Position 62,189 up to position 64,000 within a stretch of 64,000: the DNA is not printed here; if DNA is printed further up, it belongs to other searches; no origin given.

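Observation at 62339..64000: Cytoplasmic GH38 paralogue lacks the catalytic nucleophile Asp and is operon-linked to nanE: possible substrate-assisted alpha-N-acetylmannosaminidase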

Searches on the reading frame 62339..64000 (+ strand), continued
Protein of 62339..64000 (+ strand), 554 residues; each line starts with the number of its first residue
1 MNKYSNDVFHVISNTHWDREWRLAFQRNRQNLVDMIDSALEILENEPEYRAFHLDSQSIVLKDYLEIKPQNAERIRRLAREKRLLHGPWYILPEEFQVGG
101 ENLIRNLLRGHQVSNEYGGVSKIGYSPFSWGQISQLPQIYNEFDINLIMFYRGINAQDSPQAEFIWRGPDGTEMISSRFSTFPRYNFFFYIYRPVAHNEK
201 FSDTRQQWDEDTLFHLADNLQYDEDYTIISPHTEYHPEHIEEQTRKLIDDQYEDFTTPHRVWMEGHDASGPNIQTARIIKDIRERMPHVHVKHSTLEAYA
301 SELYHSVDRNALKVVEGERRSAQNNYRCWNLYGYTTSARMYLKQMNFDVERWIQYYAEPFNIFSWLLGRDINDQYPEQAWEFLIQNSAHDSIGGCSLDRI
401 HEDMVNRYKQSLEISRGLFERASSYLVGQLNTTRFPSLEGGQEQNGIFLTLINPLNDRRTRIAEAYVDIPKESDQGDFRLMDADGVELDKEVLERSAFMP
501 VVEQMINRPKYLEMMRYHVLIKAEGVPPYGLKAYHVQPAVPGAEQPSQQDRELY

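Call 8: find_homologous_proteins(query=window:62339-64000:+, max_evalue=1e-10)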
Query window:62339-64000:+ (554 aa): 2090 proteins with E <= 1e-10 among 8000 candidates; the best 120 are listed.
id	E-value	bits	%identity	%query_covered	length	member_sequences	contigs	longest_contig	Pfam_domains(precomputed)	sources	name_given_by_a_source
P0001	0.0e+0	1292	100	100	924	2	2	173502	PF09261.17,PF07748.20,PF01074.29,PF17677.8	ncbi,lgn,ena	-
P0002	0.0e+0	1092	86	98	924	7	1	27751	PF09261.17,PF07748.20,PF01074.29,PF17677.8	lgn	-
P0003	0.0e+0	1025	79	98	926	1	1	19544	PF09261.17,PF07748.20,PF01074.29,PF17677.8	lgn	-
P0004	0.0e+0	1024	79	99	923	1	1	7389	PF09261.17,PF07748.20,PF01074.29,PF17677.8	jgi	-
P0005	0.0e+0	1020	79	97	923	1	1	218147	PF09261.17,PF07748.20,PF01074.29,PF17677.8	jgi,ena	-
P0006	4.7e-295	998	76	100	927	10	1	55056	PF09261.17,PF07748.20,PF01074.29,PF17677.8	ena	-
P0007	2.1e-288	976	73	99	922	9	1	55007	PF09261.17,PF07748.20,PF01074.29,PF17677.8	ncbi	-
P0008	2.8e-255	866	67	96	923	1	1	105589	PF09261.17,PF07748.20,PF01074.29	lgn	-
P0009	3.3e-250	850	67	97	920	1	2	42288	PF09261.17,PF07748.20,PF01074.29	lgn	-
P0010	9.3e-249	845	66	98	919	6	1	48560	PF09261.17,PF07748.20,PF01074.29,PF17677.8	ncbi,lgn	-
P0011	9.8e-249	845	68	98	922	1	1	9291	PF09261.17,PF07748.20,PF01074.29,PF17677.8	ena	-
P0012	3.9e-248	843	66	97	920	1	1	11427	PF09261.17,PF07748.20,PF01074.29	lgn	-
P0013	9.5e-248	841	67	96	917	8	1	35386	PF09261.17,PF07748.20,PF01074.29,PF17677.8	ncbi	-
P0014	2.4e-247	840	66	98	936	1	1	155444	PF09261.17,PF07748.20,PF01074.29,PF17677.8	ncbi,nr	ncbi:MAG: glycoside hydrolase family 38 C-terminal domain-containing protein [Bacteroidales bacteriu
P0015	5.3e-247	839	65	99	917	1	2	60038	PF09261.17,PF07748.20,PF01074.29,PF17677.8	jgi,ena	-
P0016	8.1e-247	838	65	100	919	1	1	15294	PF09261.17,PF07748.20,PF01074.29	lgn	-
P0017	1.5e-246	838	64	100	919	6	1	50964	PF09261.17,PF07748.20,PF01074.29,PF17677.8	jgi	jgi:mannosylglycerate hydrolase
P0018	6.9e-246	835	66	97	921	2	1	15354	PF09261.17,PF07748.20,PF01074.29,PF17677.8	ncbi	-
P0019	4.4e-245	833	65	97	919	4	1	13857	PF09261.17,PF07748.20,PF01074.29,PF17677.8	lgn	-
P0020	5.2e-245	832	67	98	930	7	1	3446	PF09261.17,PF07748.20,PF01074.29,PF17677.8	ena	-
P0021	1.2e-244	831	66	99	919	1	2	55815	PF09261.17,PF07748.20,PF01074.29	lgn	-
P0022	2.2e-244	830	67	96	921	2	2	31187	PF09261.17,PF07748.20,PF01074.29,PF17677.8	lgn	-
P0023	2.9e-244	830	65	99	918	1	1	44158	PF09261.17,PF07748.20,PF01074.29,PF17677.8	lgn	-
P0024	3.0e-244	830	65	99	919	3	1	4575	PF09261.17,PF07748.20,PF01074.29,PF17677.8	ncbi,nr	ncbi:MAG: hypothetical protein EA393_16580 [Bacteroidetes bacterium]|nr:MAG: hypothetical protein EA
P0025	3.5e-244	830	66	99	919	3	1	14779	PF09261.17,PF07748.20,PF01074.29,PF17677.8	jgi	jgi:mannosylglycerate hydrolase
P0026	5.6e-244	829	65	97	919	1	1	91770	PF09261.17,PF07748.20,PF01074.29,PF17677.8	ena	-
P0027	7.9e-244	828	66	97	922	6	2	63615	PF09261.17,PF07748.20,PF01074.29,PF17677.8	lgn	-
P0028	7.9e-243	825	65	98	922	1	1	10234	PF09261.17,PF07748.20,PF01074.29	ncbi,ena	-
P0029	2.4e-242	824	65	97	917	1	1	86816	PF09261.17,PF07748.20,PF01074.29,PF17677.8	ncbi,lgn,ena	-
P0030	1.2e-241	821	66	97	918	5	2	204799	PF09261.17,PF07748.20,PF01074.29,PF17677.8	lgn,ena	-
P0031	1.3e-241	821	65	97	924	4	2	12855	PF09261.17,PF07748.20,PF01074.29,PF17677.8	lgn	-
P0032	1.5e-241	821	64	100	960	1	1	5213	PF09261.17,PF07748.20,PF01074.29,PF17677.8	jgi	-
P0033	4.2e-241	819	65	97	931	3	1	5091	PF09261.17,PF07748.20,PF01074.29,PF17677.8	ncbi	-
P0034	6.0e-241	819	65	97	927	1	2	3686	PF09261.17,PF07748.20,PF01074.29,PF17677.8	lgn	-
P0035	2.3e-240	817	64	99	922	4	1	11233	PF09261.17,PF07748.20,PF01074.29,PF17677.8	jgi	jgi:mannosylglycerate hydrolase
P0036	6.7e-240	816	63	99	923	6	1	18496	PF09261.17,PF07748.20,PF01074.29,PF17677.8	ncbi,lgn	ncbi:MAG: glycoside hydrolase family 38 C-terminal domain-containing protein [Bacteroidales bacteriu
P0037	2.9e-238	810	65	97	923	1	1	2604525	PF09261.17,PF07748.20,PF01074.29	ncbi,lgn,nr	ncbi:MAG: hypothetical protein IPM52_09500 [Bacteroidetes bacterium]|nr:hypothetical protein [Bacter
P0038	5.9e-238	809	66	95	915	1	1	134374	PF09261.17,PF07748.20,PF01074.29,PF17677.8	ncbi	-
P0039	1.7e-237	808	64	97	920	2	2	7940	PF09261.17,PF07748.20,PF01074.29,PF17677.8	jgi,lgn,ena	-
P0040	2.2e-237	807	65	97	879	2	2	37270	PF09261.17,PF07748.20,PF01074.29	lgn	-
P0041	2.2e-236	804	62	100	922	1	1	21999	PF09261.17,PF07748.20,PF01074.29,PF17677.8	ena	-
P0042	3.0e-236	803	65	96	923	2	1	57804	PF09261.17,PF07748.20,PF01074.29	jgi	-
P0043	4.3e-236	803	68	91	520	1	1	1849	PF09261.17,PF01074.29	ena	-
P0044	6.6e-236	802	63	98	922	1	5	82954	PF09261.17,PF07748.20,PF01074.29,PF17677.8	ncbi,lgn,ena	-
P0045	9.4e-236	802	64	97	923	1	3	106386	PF09261.17,PF07748.20,PF01074.29,PF17677.8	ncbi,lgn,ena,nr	ncbi:MAG TPA: glycoside hydrolase family 38 C-terminal domain-containing protein [Bacteroidales bact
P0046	2.0e-235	801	65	96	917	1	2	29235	PF09261.17,PF07748.20,PF01074.29,PF17677.8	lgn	-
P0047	6.3e-235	799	62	99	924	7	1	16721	PF09261.17,PF07748.20,PF01074.29,PF17677.8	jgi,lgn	-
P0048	1.4e-232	791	61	99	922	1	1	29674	PF09261.17,PF07748.20,PF01074.29,PF17677.8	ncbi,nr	ncbi:MAG: glycoside hydrolase family 38 C-terminal domain-containing protein [Flavobacteriales bacte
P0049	3.3e-230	784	65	93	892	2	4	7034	PF09261.17,PF07748.20,PF01074.29,PF17677.8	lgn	-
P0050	3.5e-230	783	62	96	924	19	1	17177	PF09261.17,PF07748.20,PF01074.29,PF17677.8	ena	-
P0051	4.0e-230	783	63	96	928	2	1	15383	PF09261.17,PF07748.20,PF01074.29,PF17677.8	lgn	-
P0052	1.1e-227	775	65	94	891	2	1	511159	PF09261.17,PF07748.20,PF01074.29,PF17677.8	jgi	jgi:mannosylglycerate hydrolase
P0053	4.7e-226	770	61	97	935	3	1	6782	PF09261.17,PF07748.20,PF01074.29,PF17677.8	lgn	-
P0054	1.1e-225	769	62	96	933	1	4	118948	PF09261.17,PF07748.20,PF01074.29,PF17677.8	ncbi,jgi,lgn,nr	ncbi:MAG: hypothetical protein HF314_16580 [Ignavibacteria bacterium]|jgi:alpha-mannosidase|nr:hypot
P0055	1.2e-225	769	62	97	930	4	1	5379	PF09261.17,PF07748.20,PF01074.29,PF17677.8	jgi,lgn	jgi:alpha-mannosidase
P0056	1.3e-225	768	62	96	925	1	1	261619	PF09261.17,PF07748.20,PF01074.29,PF17677.8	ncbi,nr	ncbi:MAG: hypothetical protein JEY94_05665 [Melioribacteraceae bacterium]|nr:hypothetical protein [M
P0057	1.3e-225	768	61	96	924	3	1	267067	PF09261.17,PF07748.20,PF01074.29,PF17677.8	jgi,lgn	-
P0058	1.9e-225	768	62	97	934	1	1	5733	PF09261.17,PF07748.20,PF01074.29,PF17677.8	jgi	jgi:alpha-mannosidase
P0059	2.2e-225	768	61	98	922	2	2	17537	PF09261.17,PF07748.20,PF01074.29,PF17677.8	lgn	-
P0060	6.0e-225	766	61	96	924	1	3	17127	PF09261.17,PF07748.20,PF01074.29,PF17677.8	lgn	-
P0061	6.2e-225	766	60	99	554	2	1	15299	PF09261.17,PF01074.29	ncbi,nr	ncbi:MAG: hypothetical protein NZM09_01215 [Ignavibacterium sp.]|nr:hypothetical protein [Ignavibact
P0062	8.9e-225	766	62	96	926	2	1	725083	PF09261.17,PF07748.20,PF01074.29,PF17677.8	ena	-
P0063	1.2e-224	765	61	97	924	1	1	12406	PF09261.17,PF07748.20,PF01074.29,PF17677.8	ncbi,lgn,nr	ncbi:MAG: glycosyl hydrolase-related protein [Ignavibacteriales bacterium]|nr:glycosyl hydrolase-rel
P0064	1.6e-224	765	61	97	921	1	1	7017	PF09261.17,PF07748.20,PF01074.29,PF17677.8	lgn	-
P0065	2.0e-224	764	61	96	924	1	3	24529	PF09261.17,PF07748.20,PF01074.29,PF17677.8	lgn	-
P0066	2.2e-224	764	60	99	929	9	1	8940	PF09261.17,PF07748.20,PF01074.29,PF17677.8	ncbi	-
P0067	3.5e-224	764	61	96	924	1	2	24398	PF09261.17,PF07748.20,PF01074.29,PF17677.8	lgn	-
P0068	8.3e-224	762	62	96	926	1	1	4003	PF09261.17,PF07748.20,PF01074.29,PF17677.8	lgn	-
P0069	8.5e-224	762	60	96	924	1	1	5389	PF09261.17,PF07748.20,PF01074.29,PF17677.8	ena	-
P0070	9.7e-224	762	62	96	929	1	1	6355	PF09261.17,PF07748.20,PF01074.29,PF17677.8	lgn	-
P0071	1.1e-223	762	62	97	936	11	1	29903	PF09261.17,PF07748.20,PF01074.29,PF17677.8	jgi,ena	-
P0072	1.8e-223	761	61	96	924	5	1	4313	PF09261.17,PF07748.20,PF01074.29,PF17677.8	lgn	-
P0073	1.9e-223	761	61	98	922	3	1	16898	PF09261.17,PF07748.20,PF01074.29,PF17677.8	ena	-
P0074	2.2e-223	761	59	99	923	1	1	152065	PF09261.17,PF07748.20,PF01074.29,PF17677.8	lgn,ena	-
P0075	2.9e-223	761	61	97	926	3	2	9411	PF09261.17,PF07748.20,PF01074.29,PF17677.8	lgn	-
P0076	6.1e-223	760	59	99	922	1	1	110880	PF09261.17,PF07748.20,PF01074.29,PF17677.8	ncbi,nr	ncbi:MAG: hypothetical protein HXY49_06820 [Ignavibacteriaceae bacterium]|nr:hypothetical protein [I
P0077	7.5e-223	759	61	97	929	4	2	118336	PF09261.17,PF07748.20,PF01074.29,PF17677.8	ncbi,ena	-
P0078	1.2e-222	759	60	97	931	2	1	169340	PF09261.17,PF07748.20,PF01074.29,PF17677.8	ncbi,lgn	-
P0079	1.3e-222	758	60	99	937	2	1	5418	PF09261.17,PF07748.20,PF01074.29,PF17677.8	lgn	-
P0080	2.2e-222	758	62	96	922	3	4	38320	PF09261.17,PF07748.20,PF01074.29,PF17677.8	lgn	-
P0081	3.3e-222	757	61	97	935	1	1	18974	PF09261.17,PF07748.20,PF01074.29,PF17677.8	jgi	-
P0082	4.3e-222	757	60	97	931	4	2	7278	PF09261.17,PF07748.20,PF01074.29,PF17677.8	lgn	-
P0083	6.1e-222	756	61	97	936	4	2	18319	PF09261.17,PF07748.20,PF01074.29,PF17677.8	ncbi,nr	ncbi:MAG: glycoside hydrolase family 38 C-terminal domain-containing protein [Bacteroidota bacterium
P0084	6.3e-222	756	60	97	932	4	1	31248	PF09261.17,PF07748.20,PF01074.29,PF17677.8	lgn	-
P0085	7.6e-222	756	60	97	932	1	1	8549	PF09261.17,PF07748.20,PF01074.29,PF17677.8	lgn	-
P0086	1.2e-221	755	60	97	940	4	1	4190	PF09261.17,PF07748.20,PF01074.29,PF17677.8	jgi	jgi:mannosylglycerate hydrolase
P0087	2.1e-221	754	61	96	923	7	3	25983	PF09261.17,PF07748.20,PF01074.29,PF17677.8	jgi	-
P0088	2.2e-221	754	61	96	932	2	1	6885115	PF09261.17,PF07748.20,PF01074.29,PF17677.8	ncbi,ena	-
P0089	2.4e-221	754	60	97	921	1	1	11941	PF09261.17,PF07748.20,PF01074.29,PF17677.8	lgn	-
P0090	2.9e-221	754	60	97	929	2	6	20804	PF09261.17,PF07748.20,PF01074.29,PF17677.8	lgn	-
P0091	3.4e-221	754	61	96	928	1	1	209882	PF09261.17,PF07748.20,PF01074.29,PF17677.8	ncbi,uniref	ncbi:alpha-mannosidase [Algivirga pacifica]|uniref:Mannosylglycerate hydrolase n=1 Tax=Algivirga pac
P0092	4.5e-221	753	59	97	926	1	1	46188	PF09261.17,PF07748.20,PF01074.29,PF17677.8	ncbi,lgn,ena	-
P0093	6.7e-221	753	59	99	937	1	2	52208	PF09261.17,PF07748.20,PF01074.29,PF17677.8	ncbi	-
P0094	9.0e-221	752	60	97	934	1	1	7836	PF09261.17,PF07748.20,PF01074.29,PF17677.8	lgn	-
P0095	1.0e-220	752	60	97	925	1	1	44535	PF09261.17,PF07748.20,PF01074.29,PF17677.8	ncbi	-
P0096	1.2e-220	752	60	96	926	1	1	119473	PF09261.17,PF07748.20,PF01074.29,PF17677.8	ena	-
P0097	1.3e-220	752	60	97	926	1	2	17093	PF09261.17,PF07748.20,PF01074.29,PF17677.8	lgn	-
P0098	1.4e-220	752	59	97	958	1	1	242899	PF09261.17,PF07748.20,PF01074.29,PF17677.8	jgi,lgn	jgi:alpha-mannosidase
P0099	1.6e-220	752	60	97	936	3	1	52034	PF09261.17,PF07748.20,PF01074.29,PF17677.8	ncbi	-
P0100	1.7e-220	751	60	97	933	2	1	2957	PF09261.17,PF07748.20,PF01074.29,PF17677.8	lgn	-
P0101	1.9e-220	751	61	97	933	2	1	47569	PF09261.17,PF07748.20,PF01074.29,PF17677.8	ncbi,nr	ncbi:MAG TPA: glycoside hydrolase family 38 C-terminal domain-containing protein [Ignavibacteriales 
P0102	2.9e-220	751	61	98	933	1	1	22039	PF09261.17,PF07748.20,PF01074.29,PF17677.8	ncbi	ncbi:MAG: alpha-mannosidase [Acidobacteriota bacterium]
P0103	3.6e-220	750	60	97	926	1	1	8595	PF09261.17,PF07748.20,PF01074.29,PF17677.8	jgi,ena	-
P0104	3.7e-220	750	60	97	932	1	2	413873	PF09261.17,PF07748.20,PF01074.29,PF17677.8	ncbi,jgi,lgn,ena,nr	ncbi:MAG: hypothetical protein KGZ85_17555 [Ignavibacterium sp.]|nr:hypothetical protein [Ignavibact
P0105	4.9e-220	750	58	100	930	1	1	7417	PF09261.17,PF07748.20,PF01074.29,PF17677.8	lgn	-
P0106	6.3e-220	750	60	97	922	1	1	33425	PF09261.17,PF07748.20,PF01074.29,PF17677.8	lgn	-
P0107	6.7e-220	750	60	97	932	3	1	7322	PF09261.17,PF07748.20,PF01074.29,PF17677.8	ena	-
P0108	7.4e-220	749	60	97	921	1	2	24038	PF09261.17,PF07748.20,PF01074.29,PF17677.8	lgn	-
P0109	7.9e-220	749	61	97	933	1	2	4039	PF09261.17,PF07748.20,PF01074.29,PF17677.8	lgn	-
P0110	1.7e-219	748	61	96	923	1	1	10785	PF09261.17,PF07748.20,PF01074.29,PF17677.8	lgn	-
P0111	2.2e-219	748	60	97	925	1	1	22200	PF09261.17,PF07748.20,PF01074.29,PF17677.8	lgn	-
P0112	2.6e-219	748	71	81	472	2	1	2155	PF09261.17,PF01074.29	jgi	-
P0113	2.7e-219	748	60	97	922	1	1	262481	PF09261.17,PF07748.20,PF01074.29,PF17677.8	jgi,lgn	jgi:alpha-mannosidase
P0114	3.7e-219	747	59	100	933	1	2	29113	PF09261.17,PF07748.20,PF01074.29,PF17677.8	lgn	-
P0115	3.8e-219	747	59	97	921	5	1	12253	PF09261.17,PF07748.20,PF01074.29,PF17677.8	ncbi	-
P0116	5.2e-219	747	58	100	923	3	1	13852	PF09261.17,PF07748.20,PF01074.29,PF17677.8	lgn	-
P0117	6.5e-219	746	59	97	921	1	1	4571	PF09261.17,PF07748.20,PF01074.29,PF17677.8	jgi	-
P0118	1.8e-218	745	59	97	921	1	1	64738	PF09261.17,PF07748.20,PF01074.29,PF17677.8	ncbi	-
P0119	2.0e-218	745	60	97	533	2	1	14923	PF09261.17,PF01074.29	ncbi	ncbi:MAG: hypothetical protein ACOYNS_10125, partial [Bacteroidota bacterium]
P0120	2.8e-218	744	61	95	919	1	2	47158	PF09261.17,PF07748.20,PF01074.29,PF17677.8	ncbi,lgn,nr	ncbi:MAG: alpha-mannosidase [Melioribacteraceae bacterium]|nr:MAG: alpha-mannosidase [Melioribactera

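Call 16: find_related_loci(query=A1, collection=genome_contigs, flank=10000)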
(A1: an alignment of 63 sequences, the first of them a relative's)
Query A1 (924 aa) in genome_contigs; peptide patterns used: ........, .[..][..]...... (x = any residue, [..] = any of these).
168 stretches matched a pattern; 153 encode a relative of the query (tblastn E <= 1e-3); the best 80 are kept; 80 distinct loci.
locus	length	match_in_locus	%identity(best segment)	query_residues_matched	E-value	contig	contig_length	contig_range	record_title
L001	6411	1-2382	71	130-924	0e+0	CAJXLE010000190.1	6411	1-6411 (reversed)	MAG TPA_asm: uncultured Bacteroidetes bacterium isolate SRR6193124_bin.34_MetaBAT_v2.12.1_MAG genome assembly, contig: N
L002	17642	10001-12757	60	1-924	0e+0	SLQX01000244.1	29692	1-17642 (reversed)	MAG: Bacteroidales bacterium isolate CSSed165cm_555 CSSed16-5cm-2546, whole genome shotgun sequence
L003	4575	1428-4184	60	3-924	0e+0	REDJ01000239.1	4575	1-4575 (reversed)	MAG: Bacteroidetes bacterium isolate GEM2.Bin22 NODE_31035_length_4575_cov_22.6157, whole genome shotgun sequence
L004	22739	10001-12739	61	7-924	0e+0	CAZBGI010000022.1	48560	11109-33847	MAG TPA_asm: uncultured Bacteroidales bacterium isolate SRP252850_co1_28 genome assembly, contig: NODE_1026_length_48560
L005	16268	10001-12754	60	3-923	0e+0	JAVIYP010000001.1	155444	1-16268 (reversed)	MAG: Bacteroidales bacterium isolate Mx-sat NODE_1_length_155444_cov_2.04698_ID_29, whole genome shotgun sequence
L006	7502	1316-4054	60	7-924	0e+0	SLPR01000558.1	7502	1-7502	MAG: Bacteroidales bacterium isolate CSSed165cm_502 CSSed16-5cm-43712, whole genome shotgun sequence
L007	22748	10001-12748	60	6-924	0e+0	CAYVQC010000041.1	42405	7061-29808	MAG TPA_asm: uncultured Bacteroidales bacterium isolate SRP252850_co1_394 genome assembly, contig: NODE_1378_length_4240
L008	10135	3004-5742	60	7-924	0e+0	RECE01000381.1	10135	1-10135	MAG: Bacteroidetes bacterium isolate DLM2.Bin11 NODE_10402_length_10135_cov_23.4626, whole genome shotgun sequence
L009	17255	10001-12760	60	5-923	0e+0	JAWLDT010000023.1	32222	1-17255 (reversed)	MAG: Bacteroidales bacterium isolate 20BLK6-1.bin.134 NODE_1123_length_32222_cov_19.007783, whole genome shotgun sequenc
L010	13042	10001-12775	60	8-924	0e+0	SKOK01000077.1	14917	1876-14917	MAG: Bacteroidales bacterium isolate CSSed162cmA_327 CSSed16-2cmA-10945, whole genome shotgun sequence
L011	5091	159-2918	58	2-924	0e+0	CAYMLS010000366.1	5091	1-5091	MAG TPA_asm: uncultured Bacteroidales bacterium isolate SRP332253_co1_159 genome assembly, contig: NODE_25852_length_509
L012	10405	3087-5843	58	1-924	0e+0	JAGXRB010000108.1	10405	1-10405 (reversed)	MAG: Bacteroidetes bacterium isolate CROMO_A_64 c_000000283131, whole genome shotgun sequence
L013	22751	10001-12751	60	4-924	0e+0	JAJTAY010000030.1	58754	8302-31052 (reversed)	MAG: Bacteroidia bacterium isolate MH_R1_16 k141_2403, whole genome shotgun sequence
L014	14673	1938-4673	59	8-924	0e+0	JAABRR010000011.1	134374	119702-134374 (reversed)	MAG: Sphingobacteriia bacterium isolate S07.Bin180 NODE_11_length_134374_cov_7.07273, whole genome shotgun sequence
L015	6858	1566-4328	58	3-924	0e+0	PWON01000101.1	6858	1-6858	MAG: Bacteroidales bacterium isolate CSSed10_38 CS-Sed10-C34648, whole genome shotgun sequence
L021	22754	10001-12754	55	3-924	0e+0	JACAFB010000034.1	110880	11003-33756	MAG: Ignavibacteriaceae bacterium isolate L.E.IG.5 k119_288983, whole genome shotgun sequence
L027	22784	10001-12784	54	1-922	0e+0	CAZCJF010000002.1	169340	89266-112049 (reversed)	MAG TPA_asm: uncultured Ignavibacteriaceae bacterium isolate SRP290908_co1_122 genome assembly, contig: NODE_63_length_1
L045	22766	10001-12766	53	8-924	0e+0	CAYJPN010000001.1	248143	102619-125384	MAG TPA_asm: uncultured Ignavibacteriaceae bacterium isolate ERP124720_co1_209 genome assembly, contig: NODE_52_length_2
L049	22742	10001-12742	53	8-924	0e+0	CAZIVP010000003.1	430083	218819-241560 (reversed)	MAG TPA_asm: uncultured Calditrichaceae bacterium isolate SRP141376_co1_2 genome assembly, contig: NODE_8_length_430083_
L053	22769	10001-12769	51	6-924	0e+0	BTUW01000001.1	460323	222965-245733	MAG: Chlorobiota bacterium AMX-MBFR-49 DNA, sequence01, whole genome shotgun sequence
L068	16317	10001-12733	52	8-921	0e+0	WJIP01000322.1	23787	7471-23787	MAG: Caldithrix sp. isolate Bin_012 k141_3898971, whole genome shotgun sequence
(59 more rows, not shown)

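Call 20: search_protein_families(library=ncbifam, proteins=[P0001], max_evalue=0.001)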
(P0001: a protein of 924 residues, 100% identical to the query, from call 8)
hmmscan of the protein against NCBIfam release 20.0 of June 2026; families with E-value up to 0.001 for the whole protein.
P0001 (924 aa): 1 family
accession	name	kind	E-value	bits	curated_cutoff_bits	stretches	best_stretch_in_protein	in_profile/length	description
NF007331.0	PRK09819.1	equivalog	1.1e-137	460.2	1138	2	236-912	189-875/885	mannosylglycerate hydrolase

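Call 21: search_protein_representatives(protein=P0001)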
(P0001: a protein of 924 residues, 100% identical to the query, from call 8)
Query: 924 residues. Proteins with E-value up to 0.001 (for the whole library): 8643; up to 1e-10: 5141; up to 1e-30: 2249. The best 150 are listed.
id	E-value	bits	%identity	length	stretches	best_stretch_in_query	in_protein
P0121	0.0e+00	1068.4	51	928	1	6-922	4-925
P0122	7.6e-215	732.4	40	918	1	9-921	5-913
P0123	2.2e-213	727.6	39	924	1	7-923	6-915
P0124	4.7e-211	719.9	40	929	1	8-922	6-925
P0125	5.1e-185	633.7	60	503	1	8-473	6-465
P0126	1.0e-182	626.1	39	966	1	9-881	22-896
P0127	1.4e-179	615.8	37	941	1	9-920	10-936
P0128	1.1e-173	596.3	36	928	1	8-917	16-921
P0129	2.3e-171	588.6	35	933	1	6-922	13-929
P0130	4.4e-171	587.6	36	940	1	8-924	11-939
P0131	6.2e-168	577.2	37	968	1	8-881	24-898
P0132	6.7e-168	577.1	35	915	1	8-922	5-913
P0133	3.9e-167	574.5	36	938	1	8-922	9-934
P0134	5.3e-166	570.8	33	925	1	5-917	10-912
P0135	1.0e-165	569.8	36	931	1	7-921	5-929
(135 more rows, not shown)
